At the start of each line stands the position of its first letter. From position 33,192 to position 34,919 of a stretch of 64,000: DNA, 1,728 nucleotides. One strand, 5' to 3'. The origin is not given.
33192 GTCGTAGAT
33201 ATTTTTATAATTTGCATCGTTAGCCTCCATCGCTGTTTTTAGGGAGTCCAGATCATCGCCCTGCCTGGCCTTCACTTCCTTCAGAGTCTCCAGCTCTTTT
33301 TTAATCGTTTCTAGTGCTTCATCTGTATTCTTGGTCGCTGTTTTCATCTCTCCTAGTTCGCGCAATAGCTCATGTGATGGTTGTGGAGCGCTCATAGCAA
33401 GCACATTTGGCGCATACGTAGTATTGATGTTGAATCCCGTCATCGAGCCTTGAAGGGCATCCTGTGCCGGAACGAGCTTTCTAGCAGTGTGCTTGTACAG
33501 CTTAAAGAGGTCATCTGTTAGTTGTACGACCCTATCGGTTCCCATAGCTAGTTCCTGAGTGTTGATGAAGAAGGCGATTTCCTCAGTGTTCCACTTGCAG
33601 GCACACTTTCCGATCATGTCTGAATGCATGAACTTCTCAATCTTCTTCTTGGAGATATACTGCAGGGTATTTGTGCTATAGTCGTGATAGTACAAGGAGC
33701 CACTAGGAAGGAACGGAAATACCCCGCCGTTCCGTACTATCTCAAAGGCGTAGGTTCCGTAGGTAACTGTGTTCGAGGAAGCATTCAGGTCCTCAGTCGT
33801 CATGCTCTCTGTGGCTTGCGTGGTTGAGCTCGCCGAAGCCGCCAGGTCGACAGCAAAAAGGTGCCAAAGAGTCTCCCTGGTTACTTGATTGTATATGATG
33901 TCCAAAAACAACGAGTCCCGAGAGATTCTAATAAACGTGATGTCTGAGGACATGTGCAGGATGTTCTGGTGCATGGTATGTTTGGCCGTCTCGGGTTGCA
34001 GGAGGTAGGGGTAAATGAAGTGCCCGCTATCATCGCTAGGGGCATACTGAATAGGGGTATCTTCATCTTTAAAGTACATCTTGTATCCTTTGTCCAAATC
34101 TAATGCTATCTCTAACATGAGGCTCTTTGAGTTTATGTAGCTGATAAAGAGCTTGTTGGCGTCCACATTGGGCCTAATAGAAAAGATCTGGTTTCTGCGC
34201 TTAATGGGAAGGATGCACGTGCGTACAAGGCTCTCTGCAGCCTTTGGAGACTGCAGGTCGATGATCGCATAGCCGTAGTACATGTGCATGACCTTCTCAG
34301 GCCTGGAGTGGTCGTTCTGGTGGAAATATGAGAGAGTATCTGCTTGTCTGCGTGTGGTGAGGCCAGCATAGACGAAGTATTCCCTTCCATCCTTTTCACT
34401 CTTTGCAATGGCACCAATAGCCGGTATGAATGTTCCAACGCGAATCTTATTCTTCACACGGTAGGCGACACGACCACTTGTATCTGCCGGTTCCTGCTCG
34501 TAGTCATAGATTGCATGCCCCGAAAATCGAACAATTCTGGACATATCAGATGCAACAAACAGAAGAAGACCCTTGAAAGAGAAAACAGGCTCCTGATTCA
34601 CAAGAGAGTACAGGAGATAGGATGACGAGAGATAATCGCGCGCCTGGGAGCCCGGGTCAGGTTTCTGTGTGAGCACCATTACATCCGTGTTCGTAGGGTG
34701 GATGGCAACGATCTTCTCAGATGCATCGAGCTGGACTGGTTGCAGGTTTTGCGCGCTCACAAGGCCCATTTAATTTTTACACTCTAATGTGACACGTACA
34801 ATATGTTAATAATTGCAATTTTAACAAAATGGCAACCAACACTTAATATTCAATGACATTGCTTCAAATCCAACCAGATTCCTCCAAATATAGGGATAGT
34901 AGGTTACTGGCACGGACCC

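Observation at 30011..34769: Uncharacterised three-member protein family: conserved ~350-aa N-terminal domain fused to long coiled coils (two tandem copies here, third at 47759..49540)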

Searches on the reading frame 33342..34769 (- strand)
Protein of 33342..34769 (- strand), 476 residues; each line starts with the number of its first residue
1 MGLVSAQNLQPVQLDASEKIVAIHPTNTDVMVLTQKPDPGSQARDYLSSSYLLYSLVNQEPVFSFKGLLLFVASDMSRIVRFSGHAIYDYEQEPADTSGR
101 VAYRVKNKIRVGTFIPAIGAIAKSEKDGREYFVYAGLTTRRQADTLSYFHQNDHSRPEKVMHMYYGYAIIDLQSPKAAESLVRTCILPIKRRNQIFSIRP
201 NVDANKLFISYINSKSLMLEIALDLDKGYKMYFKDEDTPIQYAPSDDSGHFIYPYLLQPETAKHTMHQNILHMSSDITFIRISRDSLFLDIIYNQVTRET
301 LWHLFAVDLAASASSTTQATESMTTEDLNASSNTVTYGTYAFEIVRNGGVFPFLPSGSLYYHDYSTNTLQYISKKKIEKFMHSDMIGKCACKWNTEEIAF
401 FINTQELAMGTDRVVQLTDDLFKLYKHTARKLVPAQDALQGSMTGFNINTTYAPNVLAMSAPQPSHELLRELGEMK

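Call 8: find_homologous_proteins(query=window:33342-34769:-, max_evalue=0.01)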
Query seq(476 aa) (476 aa): 2 proteins with E <= 0.01 among 4474 candidates.
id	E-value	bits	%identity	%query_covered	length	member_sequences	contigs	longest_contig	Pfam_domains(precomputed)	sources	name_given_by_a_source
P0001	2.2e-187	641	100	61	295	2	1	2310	-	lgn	-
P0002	1.1e-169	583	92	61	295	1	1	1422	-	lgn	-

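Call 12: find_homologous_proteins(query=A2, max_evalue=0.1)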
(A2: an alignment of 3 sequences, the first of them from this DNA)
Query A2 (3 sequences) (432 aa, profile of the alignment): 4 proteins with E <= 0.1 among 5091 candidates.
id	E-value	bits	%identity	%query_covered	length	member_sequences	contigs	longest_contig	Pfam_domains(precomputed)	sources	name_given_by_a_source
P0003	6.4e-176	603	22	86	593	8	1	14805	-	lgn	-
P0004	6.6e-154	531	22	83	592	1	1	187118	-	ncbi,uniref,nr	ncbi:Hypothetical protein GLP15_5182 [Giardia lamblia P15]|uniref:Uncharacterized protein n=1 Tax=Gi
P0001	2.4e-133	463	100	67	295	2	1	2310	-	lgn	-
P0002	5.9e-119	416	92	67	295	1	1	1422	-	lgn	-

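Call 20: search_protein_representatives(alignment_id=A2)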
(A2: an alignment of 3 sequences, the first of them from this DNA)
Query: 3 sequences, 407 profile positions. Proteins with E-value up to 0.001 (for the whole library): 7; up to 1e-10: 6; up to 1e-30: 5. The best 7 are listed.
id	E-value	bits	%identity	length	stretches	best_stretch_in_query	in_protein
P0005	1.6e-192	656.4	-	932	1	1-407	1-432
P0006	1.4e-154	531.4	-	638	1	1-404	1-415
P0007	2.6e-119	415.3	-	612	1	1-404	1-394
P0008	1.5e-81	290.9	-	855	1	1-396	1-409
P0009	1.4e-56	208.7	-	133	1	61-192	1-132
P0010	3.5e-14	69.0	-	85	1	300-362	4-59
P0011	1.4e-06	44.0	-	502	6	233-262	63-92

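Call 25: find_homologous_proteins(query=A3, max_evalue=1)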
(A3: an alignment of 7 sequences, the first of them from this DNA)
Query A3 (7 sequences) (432 aa, profile of the alignment): 4 proteins with E <= 1 among 5181 candidates.
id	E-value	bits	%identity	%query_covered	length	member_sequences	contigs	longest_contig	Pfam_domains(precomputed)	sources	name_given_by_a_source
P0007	8.6e-169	580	20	81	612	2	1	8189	-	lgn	-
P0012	2.4e-140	486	20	65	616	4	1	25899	-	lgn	-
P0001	8.8e-118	412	100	67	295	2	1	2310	-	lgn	-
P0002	7.0e-104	366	92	67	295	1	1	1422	-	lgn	-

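Call 32: search_solved_structures(query=A3, max_evalue=10)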
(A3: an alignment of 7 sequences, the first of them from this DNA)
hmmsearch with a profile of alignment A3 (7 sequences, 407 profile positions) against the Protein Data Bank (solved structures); distinct sequences matched with E-value up to 10: 0.

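Call 35: predict_structure(alignment_id=A3)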
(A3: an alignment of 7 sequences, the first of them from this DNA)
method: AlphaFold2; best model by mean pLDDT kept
length: 432 residues; sequences in the alignment: 7
mean_pLDDT: 74.5   pTM: 0.69
mean pLDDT of the five models: 74.5, 72.3, 72.2, 71.5, 69.1
residues with pLDDT >= 90: 48; 70-90: 245; 50-70: 95; < 50: 44
segments of 3 or more residues with pLDDT < 50: 42-46, 265-274, 310-334, 408-411
pLDDT, mean of each block of 10 residues (from residue 1): 58 70 76 79 57 83 89 88 90 78 89 85 88 85 64 68 86 70 83 87 90 86 84 63 68 78 50 64 83 81 77 34 38 63 79 68 71 81 65 85 62 69 89 82
secondary structure, 60 per line:
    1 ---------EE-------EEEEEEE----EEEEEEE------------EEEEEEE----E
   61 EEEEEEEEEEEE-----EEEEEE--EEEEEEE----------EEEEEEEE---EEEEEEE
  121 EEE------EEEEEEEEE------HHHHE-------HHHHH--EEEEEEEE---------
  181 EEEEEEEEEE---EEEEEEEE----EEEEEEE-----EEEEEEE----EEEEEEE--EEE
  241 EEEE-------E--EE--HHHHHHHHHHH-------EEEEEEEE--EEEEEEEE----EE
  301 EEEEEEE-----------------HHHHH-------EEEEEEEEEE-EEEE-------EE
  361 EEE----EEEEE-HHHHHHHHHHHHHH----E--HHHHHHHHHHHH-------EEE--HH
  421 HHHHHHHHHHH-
elements in order: E19-25 E30-36 E49-55 E60-72 E78-83 E86-92 E103-110 E114-123 E130-138 H145-148 H157-161 E164-171 E181-190 E194-201 E206-212 E218-224 E229-235 E238-244 H259-269 E277-284 E287-294 E299-307 H325-329 E337-346 E348-351 E359-363 E368-372 H374-387 H395-406 E414-416 H419-431

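Call 41: fold_search(model_id=the predicted structure, library=pdb)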
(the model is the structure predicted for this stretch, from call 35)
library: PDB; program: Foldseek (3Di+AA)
matches with E <= 10: 625; with E <= 0.001: 59
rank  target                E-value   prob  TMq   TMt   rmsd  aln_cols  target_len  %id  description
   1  4zoz_A                1.7e-06  1.00  0.33  0.35  16.3       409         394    8  Crystal structure of the Chaetomium thermophilum Sqt1 bound to the N-terminus of the ribosomal protein L10 (released 2015-07-01)
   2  9ext_B                2.1e-06  1.00  0.26  0.30  18.6       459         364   10  Crystal structure of Yeast Clathrin Heavy Chain N-terminal domain bound to APL2/AP-1 Beta peptide (LLDL) (released 2024-11-13)
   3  8glv_Cq               1.2e-05  1.00  0.26  0.12  23.0       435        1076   10  96-nm repeat unit of doublet microtubules from Chlamydomonas reinhardtii flagella (released 2023-05-31)
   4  6ven_M                2.2e-05  1.00  0.23  0.25  15.2       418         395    7  Yeast COMPASS in complex with a ubiquitinated nucleosome (released 2020-01-15)
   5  8wjb_A                2.2e-05  0.99  0.25  0.25  15.5       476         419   10  Structural insights into the Langya virus attachment glycoprotein (released 2024-10-02)
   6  4av9                  2.7e-05  0.99  0.21  0.26  16.6       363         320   12  Kluyveromyces lactis Hsv2 (released 2012-06-13)
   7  9exg_B                2.8e-05  1.00  0.26  0.30  17.8       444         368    9  Crystal structure of Yeast Clathrin Heavy Chain N-terminal domain bound to Epsin-2 peptide (LIDL) (released 2024-11-13)
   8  4av8                  3.0e-05  0.99  0.20  0.24  17.5       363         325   13  Kluyveromyces lactis Hsv2 complete loop 6CD (released 2012-06-13)
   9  5n61_P                3.5e-05  0.97  0.20  0.17  21.4       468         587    8  RNA polymerase I initially transcribing complex (released 2017-04-05)
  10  8rgh_C                4.3e-05  0.99  0.25  0.23  15.6       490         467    8  Structure of dynein-2 intermediate chain DYNC2I1 (WDR60) in complex with the dynein-2 heavy chain DYNC2H1. (released 2024-03-20)
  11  4zov_A                5.0e-05  1.00  0.29  0.32  14.4       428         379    7  Crystal structure of the Saccharomyces cerevisiae Sqt1 (released 2015-07-01)
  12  3vu4_A                6.2e-05  0.99  0.21  0.26  16.3       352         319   13  Crystal structure of Kluyvelomyces marxianus Hsv2 (released 2012-07-04)
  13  9hcj_Q0               7.6e-05  0.99  0.23  0.25  19.3       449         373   10  D. discoideum nuclear pore complex (released 2024-12-25)
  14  4yhc_A                8.4e-05  1.00  0.28  0.27  18.1       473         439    8  Crystal structure of the WD40 domain of SCAP from fission yeast (released 2015-04-01)
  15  9g33_UD               9.4e-05  0.77  0.15  0.10  26.2       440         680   12  Stalled 90S - Utp23-Krr1-deltaC3 (released 2025-06-18)
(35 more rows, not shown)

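Call 55: search_protein_families(library=pfam, alignment_id=A3, max_evalue=10)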
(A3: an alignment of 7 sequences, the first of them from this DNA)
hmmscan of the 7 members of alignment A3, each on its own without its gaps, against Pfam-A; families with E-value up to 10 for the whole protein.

A. member 1, seq(432 aa): 0 families

B. families by the number of members that match (of 7 scanned): 4 families
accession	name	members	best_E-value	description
PF07734.18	FBA_1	1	0.07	F-box associated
PF06511.16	T3SS_TC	1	0.079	Type III secretion systems tip complex components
PF16468.10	DUF5049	1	0.18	Domain of unknown function (DUF5049)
PF25511.1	Ig_CNNM4_N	1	0.21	Metal transporter CNNM4-like, immunoglobulin-like domain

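Call 68: find_encoding_contigs(protein=P0008, flank=10000, max_places=3)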
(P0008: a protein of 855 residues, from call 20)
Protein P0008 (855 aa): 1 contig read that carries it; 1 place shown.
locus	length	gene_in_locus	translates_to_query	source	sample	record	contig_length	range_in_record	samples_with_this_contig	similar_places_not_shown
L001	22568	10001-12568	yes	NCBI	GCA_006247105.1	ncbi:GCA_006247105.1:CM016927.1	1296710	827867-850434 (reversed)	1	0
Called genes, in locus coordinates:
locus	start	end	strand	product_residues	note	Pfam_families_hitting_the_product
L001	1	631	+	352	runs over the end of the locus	-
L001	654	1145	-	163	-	PF01248:Ribosomal_L7Ae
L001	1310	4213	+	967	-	PF00005:ABC_tran, PF13304:AAA_21 (weak)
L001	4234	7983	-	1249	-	PF03104:DNA_pol_B_exo1, PF00136:DNA_pol_B, PF14260:zf-C4pol (weak)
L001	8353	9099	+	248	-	PF00249:Myb_DNA-binding (weak)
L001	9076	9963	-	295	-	-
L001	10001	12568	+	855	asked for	-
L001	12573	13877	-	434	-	-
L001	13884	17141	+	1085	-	PF12796:Ank_2, PF13857:Ank_5, PF00023:Ank (weak), PF13637:Ank_4 (weak), PF12796:Ank_2, PF13637:Ank_4 (weak), PF12796:Ank_2, PF12796:Ank_2, +6 more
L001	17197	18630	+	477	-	PF21236:OB_PRS7, PF00004:AAA, PF17862:AAA_lid_3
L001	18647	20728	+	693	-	PF00749:tRNA-synt_1c, PF03950:tRNA-synt_1c_C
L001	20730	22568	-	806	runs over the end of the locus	-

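Call 73: search_protein_families(library=pfam, proteins=[P0008, P0006, P0007, P0012], max_evalue=1)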
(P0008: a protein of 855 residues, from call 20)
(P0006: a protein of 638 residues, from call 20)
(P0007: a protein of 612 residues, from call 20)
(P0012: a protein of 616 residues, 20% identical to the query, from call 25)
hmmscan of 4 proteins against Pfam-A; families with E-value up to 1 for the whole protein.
P0008 (855 aa): 21 families
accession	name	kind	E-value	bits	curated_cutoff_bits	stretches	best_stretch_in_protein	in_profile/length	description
PF06009.19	Laminin_II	-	0.0058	17.1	33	1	531-577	59-108/138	Laminin Domain II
PF06160.17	EzrA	-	0.016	14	39.6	1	453-512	100-159/557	Septation ring formation regulator, EzrA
PF08614.16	ATG16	-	0.022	15.4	33.7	1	451-513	85-147/200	Autophagy protein 16 (ATG16)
PF07544.18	Med9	-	0.023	15.2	26.9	1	538-613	5-77/80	RNA polymerase II transcription mediator complex subunit 9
PF25617.1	PhiKZ_gp86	-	0.052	12.9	26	1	455-603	213-353/408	Bacteriophage PhiKZ vertex-binding protein gp86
PF25306.1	DUF7880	-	0.07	13.8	27.5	1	535-622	15-105/127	Domain of unknown function (DUF7880)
PF07160.18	SKA1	-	0.076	13.2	29.6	1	559-643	5-90/243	Spindle and kinetochore-associated protein 1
PF14662.11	KASH_CCD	-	0.09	13.2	43.3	1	472-636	12-177/191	Coiled-coil region of CCDC155 or KASH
PF04012.17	PspA_IM30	-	0.094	12.7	33.9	1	447-654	5-205/220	PspA/IM30 family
PF07734.18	FBA_1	-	0.16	12.3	21.1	1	183-228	29-77/162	F-box associated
PF01017.26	STAT_alpha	-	0.22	12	27.5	0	454-503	112-161/167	STAT transcription factor, coiled-coil domain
PF19380.4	DUF5955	-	0.31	11.9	27.1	0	550-577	4-31/88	Family of unknown function (DUF5955)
PF03245.18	Phage_lysis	-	0.31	11.7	25.4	0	457-516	10-69/126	Bacteriophage Rz lysis protein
PF09325.15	Vps5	-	0.42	10.6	27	1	456-515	123-182/236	Vps5 C terminal like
PF07889.17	DUF1664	-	0.45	11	34.6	0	457-507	55-105/124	Protein of unknown function (DUF1664)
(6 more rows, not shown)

P0006 (638 aa): 14 families
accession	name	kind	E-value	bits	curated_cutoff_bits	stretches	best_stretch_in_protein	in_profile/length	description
PF01519.22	DUF16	-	0.01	16.8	40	1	400-490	20-103/104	Protein of unknown function DUF16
PF05531.17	NPV_P10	-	0.011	16.7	29.8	1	447-498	13-63/75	Nucleopolyhedrovirus P10 protein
PF08702.15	Fib_alpha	-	0.011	16.3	29.9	1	410-493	42-125/143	Fibrinogen alpha/beta chain family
PF02601.20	Exonuc_VII_L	-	0.018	15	35.9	1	425-557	137-269/315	Exonuclease VII, large subunit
PF14362.11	DUF4407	-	0.018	14.8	31.3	1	433-555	115-226/297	Domain of unknown function (DUF4407)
PF12896.12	ANAPC4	-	0.028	14.4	23.1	1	398-481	3-82/203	Anaphase-promoting complex, cyclosome, subunit 4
PF16331.10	TolA_bind_tri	-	0.05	14.2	30.1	0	475-525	9-58/76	TolA binding protein trimerisation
PF06825.17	HSBP1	-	0.096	13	28.6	0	447-464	29-46/51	Heat shock factor binding protein 1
PF16752.10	TBCC_N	-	0.16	12.7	27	1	433-494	17-79/115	Tubulin-specific chaperone C N-terminal domain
PF04791.21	LMBR1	-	0.2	10.9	31.9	1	413-545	188-318/510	LMBR1-like membrane protein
PF10173.14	Mit_KHE1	-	0.33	11.5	22.5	1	425-512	13-92/188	Mitochondrial K+-H+ exchange-related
PF05178.17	Kri1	-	0.57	11.2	25.2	0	514-571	3-61/102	KRI1-like family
PF10473.14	CENP-F_leu_zip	-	0.64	10.5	34.5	1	429-496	39-106/140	Leucine-rich repeats of kinetochore protein Cenp-F/LEK1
PF07889.17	DUF1664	-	0.83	10.1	34.6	0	447-520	50-122/124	Protein of unknown function (DUF1664)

P0007 (612 aa): 5 families
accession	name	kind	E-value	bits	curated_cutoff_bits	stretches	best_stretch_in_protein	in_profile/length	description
PF09304.16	Cortex-I_coil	-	0.0023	18.6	60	1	481-550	9-77/107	Cortexillin coiled-coil region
PF04799.18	Fzo_mitofusin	-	0.016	15.2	27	1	480-538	100-158/161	fzo-like conserved region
PF13361.12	UvrD_C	-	0.016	15.1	25.6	1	402-565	188-292/350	UvrD-like helicase C-terminal domain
PF17184.9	Rit1_C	-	0.038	13.8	27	1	468-571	112-214/271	Rit1 N-terminal domain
PF09763.15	Sec3_CC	-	0.048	14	27.1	1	469-535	47-111/133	Exocyst complex component Sec3, coiled-coil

P0012 (616 aa): 1 family
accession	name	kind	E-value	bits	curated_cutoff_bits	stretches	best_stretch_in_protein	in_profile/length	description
PF24364.1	DUF7520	-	0.35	11.3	27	0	580-609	4-33/78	Family of unknown function (DUF7520)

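Call 89: find_related_loci(query=A5, collection=metagenome_contigs, flank=6000)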
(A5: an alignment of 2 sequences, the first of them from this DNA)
Query A5 (432 aa) in metagenome_contigs; peptide patterns used: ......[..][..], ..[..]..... (x = any residue, [..] = any of these).
249 stretches matched a pattern, but none encodes a relative of the query by tblastn (E <= 1e-3).
